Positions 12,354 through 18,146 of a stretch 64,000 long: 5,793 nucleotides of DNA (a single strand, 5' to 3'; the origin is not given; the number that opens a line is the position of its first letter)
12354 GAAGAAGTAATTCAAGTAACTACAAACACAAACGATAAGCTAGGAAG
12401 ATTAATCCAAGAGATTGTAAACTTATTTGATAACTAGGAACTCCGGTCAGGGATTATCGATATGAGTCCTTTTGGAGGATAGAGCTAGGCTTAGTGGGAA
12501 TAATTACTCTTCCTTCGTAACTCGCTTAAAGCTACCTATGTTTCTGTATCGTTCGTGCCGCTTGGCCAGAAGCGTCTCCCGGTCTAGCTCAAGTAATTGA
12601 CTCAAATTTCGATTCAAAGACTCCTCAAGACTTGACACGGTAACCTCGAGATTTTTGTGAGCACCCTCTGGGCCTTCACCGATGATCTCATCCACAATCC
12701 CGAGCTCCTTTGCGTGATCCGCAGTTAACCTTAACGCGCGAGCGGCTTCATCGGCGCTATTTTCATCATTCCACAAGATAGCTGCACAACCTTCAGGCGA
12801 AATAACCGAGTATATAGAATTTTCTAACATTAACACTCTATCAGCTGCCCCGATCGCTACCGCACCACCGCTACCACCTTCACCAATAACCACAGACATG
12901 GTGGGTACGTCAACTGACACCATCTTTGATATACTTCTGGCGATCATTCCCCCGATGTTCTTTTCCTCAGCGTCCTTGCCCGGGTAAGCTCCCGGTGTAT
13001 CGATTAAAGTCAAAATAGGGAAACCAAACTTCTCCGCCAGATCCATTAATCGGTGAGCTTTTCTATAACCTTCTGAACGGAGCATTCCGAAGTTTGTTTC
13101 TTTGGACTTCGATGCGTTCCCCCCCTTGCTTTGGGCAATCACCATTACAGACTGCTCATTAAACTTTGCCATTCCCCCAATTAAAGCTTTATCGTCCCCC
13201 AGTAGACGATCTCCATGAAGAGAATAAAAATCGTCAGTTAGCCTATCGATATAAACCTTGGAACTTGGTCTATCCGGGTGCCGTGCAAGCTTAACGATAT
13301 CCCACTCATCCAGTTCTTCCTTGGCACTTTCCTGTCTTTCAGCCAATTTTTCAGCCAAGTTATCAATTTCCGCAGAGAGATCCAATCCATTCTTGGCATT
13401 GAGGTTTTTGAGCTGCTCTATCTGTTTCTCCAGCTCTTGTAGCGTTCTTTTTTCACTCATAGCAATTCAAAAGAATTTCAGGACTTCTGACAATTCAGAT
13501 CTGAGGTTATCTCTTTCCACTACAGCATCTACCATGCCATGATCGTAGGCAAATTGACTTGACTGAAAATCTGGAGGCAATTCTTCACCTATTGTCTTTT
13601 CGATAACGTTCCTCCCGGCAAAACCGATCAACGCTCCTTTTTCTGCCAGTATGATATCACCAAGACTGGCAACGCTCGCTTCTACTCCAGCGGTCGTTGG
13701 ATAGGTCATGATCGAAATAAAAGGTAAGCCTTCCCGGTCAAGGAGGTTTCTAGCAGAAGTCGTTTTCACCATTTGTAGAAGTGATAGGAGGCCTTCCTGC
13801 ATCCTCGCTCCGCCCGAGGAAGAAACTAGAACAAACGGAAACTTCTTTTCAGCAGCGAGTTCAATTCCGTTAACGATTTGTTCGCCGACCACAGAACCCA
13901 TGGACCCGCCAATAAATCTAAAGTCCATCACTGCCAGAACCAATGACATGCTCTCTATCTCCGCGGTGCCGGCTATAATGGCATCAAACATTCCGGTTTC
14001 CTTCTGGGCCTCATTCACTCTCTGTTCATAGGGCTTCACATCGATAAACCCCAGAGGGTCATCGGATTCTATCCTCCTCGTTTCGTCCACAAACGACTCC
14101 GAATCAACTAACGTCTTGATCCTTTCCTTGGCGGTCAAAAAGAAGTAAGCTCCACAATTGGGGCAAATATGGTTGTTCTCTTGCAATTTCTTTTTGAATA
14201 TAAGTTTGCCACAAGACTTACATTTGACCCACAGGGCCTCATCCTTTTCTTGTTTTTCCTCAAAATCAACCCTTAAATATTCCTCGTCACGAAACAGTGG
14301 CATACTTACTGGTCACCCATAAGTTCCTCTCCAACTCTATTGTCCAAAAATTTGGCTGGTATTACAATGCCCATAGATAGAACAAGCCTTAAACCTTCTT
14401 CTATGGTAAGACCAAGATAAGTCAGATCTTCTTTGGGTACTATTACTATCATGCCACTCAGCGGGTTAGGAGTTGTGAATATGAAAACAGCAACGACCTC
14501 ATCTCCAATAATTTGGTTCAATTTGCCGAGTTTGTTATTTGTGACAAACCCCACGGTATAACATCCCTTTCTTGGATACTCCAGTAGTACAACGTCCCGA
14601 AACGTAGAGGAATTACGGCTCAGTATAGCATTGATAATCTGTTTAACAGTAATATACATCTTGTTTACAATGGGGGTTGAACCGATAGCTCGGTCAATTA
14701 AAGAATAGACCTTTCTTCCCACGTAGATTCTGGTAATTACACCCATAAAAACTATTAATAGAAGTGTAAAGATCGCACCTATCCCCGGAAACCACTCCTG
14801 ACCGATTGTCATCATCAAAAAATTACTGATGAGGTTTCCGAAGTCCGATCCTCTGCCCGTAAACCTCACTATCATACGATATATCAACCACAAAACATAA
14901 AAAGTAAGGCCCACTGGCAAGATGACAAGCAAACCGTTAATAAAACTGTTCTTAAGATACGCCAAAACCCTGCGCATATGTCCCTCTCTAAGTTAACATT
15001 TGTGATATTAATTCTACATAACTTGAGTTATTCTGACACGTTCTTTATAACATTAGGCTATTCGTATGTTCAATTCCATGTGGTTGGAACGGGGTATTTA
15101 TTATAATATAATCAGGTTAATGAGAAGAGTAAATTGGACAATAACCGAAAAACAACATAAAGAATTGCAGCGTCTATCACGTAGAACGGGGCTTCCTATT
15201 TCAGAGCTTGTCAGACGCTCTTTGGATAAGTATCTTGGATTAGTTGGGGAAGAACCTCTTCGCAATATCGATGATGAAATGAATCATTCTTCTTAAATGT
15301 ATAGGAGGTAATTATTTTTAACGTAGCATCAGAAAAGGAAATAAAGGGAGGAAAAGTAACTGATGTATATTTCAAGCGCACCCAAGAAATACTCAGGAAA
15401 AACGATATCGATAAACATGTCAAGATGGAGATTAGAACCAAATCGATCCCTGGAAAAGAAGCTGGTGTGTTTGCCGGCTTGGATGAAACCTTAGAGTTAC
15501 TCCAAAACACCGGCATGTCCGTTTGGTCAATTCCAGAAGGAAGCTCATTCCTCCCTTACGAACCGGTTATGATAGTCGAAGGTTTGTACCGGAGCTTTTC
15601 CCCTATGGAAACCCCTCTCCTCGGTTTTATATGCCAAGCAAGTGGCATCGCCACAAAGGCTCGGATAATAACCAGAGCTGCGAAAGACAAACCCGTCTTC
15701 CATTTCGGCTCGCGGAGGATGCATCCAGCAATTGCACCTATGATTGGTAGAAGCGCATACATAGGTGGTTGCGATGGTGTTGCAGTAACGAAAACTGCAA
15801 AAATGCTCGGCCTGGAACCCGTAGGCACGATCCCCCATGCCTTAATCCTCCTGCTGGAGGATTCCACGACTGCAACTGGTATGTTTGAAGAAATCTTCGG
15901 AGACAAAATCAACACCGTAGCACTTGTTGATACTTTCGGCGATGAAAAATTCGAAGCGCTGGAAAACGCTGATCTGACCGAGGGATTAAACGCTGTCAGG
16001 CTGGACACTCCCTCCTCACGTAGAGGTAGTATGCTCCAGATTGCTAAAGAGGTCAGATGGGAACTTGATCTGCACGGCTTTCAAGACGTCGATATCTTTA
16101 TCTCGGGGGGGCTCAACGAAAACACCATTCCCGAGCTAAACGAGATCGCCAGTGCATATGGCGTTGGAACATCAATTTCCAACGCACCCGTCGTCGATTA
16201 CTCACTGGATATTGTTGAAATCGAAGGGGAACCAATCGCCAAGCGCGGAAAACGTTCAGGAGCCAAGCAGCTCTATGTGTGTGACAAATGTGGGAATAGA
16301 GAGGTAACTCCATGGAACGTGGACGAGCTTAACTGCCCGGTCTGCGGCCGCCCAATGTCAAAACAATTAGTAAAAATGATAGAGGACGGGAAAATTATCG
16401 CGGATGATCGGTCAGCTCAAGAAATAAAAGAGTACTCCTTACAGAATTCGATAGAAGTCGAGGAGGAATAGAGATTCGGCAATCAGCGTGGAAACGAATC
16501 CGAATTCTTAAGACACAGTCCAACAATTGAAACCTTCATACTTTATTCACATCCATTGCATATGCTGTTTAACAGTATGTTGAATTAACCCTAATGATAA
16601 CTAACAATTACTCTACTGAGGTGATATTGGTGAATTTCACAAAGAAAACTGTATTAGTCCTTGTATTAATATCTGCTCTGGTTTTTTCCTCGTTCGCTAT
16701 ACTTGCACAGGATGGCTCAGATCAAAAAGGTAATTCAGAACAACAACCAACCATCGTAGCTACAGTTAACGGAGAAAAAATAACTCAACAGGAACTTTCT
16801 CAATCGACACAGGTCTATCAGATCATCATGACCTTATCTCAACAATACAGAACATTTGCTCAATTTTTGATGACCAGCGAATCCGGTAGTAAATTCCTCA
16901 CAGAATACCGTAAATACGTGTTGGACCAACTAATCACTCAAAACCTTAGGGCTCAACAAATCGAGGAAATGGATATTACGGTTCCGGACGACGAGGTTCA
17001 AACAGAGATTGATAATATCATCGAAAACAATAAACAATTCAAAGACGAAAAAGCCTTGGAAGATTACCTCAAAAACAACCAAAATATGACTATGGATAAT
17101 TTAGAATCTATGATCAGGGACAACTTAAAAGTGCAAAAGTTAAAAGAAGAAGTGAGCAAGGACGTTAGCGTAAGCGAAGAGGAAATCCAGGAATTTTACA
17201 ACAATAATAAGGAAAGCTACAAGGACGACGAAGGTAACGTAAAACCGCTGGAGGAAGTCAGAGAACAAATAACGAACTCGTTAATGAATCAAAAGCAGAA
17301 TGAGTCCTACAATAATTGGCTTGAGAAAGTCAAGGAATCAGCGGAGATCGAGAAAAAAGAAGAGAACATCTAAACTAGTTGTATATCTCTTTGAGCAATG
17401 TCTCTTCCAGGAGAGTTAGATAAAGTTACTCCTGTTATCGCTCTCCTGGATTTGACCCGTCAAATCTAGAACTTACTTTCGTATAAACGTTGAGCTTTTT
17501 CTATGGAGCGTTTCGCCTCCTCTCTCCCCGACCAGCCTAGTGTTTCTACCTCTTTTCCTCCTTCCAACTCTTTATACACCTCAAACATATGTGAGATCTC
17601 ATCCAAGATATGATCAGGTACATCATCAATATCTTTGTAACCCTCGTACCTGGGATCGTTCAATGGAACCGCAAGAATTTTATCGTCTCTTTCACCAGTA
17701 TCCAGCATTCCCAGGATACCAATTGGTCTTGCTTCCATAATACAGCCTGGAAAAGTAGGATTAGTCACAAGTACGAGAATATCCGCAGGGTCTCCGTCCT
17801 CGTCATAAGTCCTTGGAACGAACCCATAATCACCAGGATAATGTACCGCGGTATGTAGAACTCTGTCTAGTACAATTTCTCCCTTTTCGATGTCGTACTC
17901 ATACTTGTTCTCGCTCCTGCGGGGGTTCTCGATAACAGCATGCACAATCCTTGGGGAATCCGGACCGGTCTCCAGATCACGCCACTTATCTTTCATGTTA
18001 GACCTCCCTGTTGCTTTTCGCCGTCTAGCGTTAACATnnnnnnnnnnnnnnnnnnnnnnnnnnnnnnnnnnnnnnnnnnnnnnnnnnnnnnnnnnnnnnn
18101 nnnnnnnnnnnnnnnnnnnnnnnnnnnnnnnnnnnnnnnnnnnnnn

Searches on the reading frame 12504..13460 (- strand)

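Call 8: search_protein_families(library=pfam, proteins=[window:12504-13460:-], max_evalue=0.00001)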
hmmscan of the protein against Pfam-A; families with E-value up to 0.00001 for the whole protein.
window:12504-13460:- (318 aa): 2 families
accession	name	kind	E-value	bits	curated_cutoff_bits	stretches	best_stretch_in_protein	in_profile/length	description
PF03255.19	ACCA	-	6.1e-123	410.4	23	1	5-309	6-310/310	Acetyl co-enzyme A carboxylase carboxyltransferase-like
PF01039.27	Carboxyl_trans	-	2.3e-21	76.5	22.3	1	92-247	283-429/493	Carboxyl transferase domain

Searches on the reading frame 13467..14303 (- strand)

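Call 8: search_protein_families(library=pfam, proteins=[window:13467-14303:-], max_evalue=0.00001)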
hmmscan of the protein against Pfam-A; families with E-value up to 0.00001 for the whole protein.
window:13467-14303:- (278 aa): 2 families
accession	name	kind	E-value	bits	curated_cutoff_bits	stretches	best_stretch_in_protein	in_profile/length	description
PF01039.27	Carboxyl_trans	-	9.4e-20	71.1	22.3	1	91-266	25-207/493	Carboxyl transferase domain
PF17848.7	Zn_ribbon_ACC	-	3.9e-09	37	24.5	1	25-50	1-26/26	Acetyl-CoA carboxylase zinc finger domain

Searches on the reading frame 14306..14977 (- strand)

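Call 8: search_protein_families(library=pfam, proteins=[window:14306-14977:-], max_evalue=0.00001)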
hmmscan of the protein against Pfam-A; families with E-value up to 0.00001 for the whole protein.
window:14306-14977:- (223 aa): 1 family
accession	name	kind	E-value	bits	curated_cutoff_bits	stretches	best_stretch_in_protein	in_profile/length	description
PF04367.18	DUF502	-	7.7e-29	100.2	23.8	1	69-174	1-107/107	Protein of unknown function (DUF502)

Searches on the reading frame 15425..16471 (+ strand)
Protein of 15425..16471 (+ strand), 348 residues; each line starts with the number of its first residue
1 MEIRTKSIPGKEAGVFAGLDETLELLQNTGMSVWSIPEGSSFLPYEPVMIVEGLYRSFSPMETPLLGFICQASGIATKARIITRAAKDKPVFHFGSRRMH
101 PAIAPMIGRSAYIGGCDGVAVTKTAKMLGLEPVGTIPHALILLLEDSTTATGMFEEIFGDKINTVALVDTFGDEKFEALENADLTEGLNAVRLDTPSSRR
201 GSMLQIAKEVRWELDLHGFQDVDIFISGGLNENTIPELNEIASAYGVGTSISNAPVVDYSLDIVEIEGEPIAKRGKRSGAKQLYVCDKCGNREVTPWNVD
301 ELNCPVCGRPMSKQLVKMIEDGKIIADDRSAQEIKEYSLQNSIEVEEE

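Call 8: search_protein_families(library=pfam, proteins=[window:15425-16471:+], max_evalue=0.00001)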
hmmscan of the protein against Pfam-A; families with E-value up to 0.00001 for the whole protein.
window:15425-16471:+ (348 aa): 2 families
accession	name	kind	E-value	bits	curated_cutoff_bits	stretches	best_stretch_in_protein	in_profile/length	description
PF01729.25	QRPTase_C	-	1.1e-18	68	23.1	1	75-262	1-169/169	Quinolinate phosphoribosyl transferase, C-terminal domain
PF02749.22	QRPTase_N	-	4e-15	56.2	27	1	11-73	21-82/82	Quinolinate phosphoribosyl transferase, N-terminal domain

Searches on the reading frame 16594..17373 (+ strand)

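Call 8: search_protein_families(library=pfam, proteins=[window:16594-17373:+], max_evalue=0.00001)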
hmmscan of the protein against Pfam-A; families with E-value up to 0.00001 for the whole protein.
window:16594-17373:+ (259 aa): 2 families
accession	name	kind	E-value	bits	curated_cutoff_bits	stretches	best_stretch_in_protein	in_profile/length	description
PF13624.11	SurA_N_3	-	4.9e-21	75.7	27.2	1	17-183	9-161/162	SurA-like N-terminal domain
PF13623.11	SurA_N_2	-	4.6e-15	56.2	28.5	1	14-151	3-131/145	SurA-like N-terminal domain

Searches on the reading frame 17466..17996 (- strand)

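Call 8: search_protein_families(library=pfam, proteins=[window:17466-17996:-], max_evalue=0.00001)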
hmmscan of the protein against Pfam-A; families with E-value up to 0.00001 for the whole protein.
window:17466-17996:- (176 aa): 1 family
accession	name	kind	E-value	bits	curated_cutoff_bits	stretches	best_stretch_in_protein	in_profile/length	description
PF00719.24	Pyrophosphatase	-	1.3e-57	194.4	23.5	1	20-172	1-152/153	Inorganic pyrophosphatase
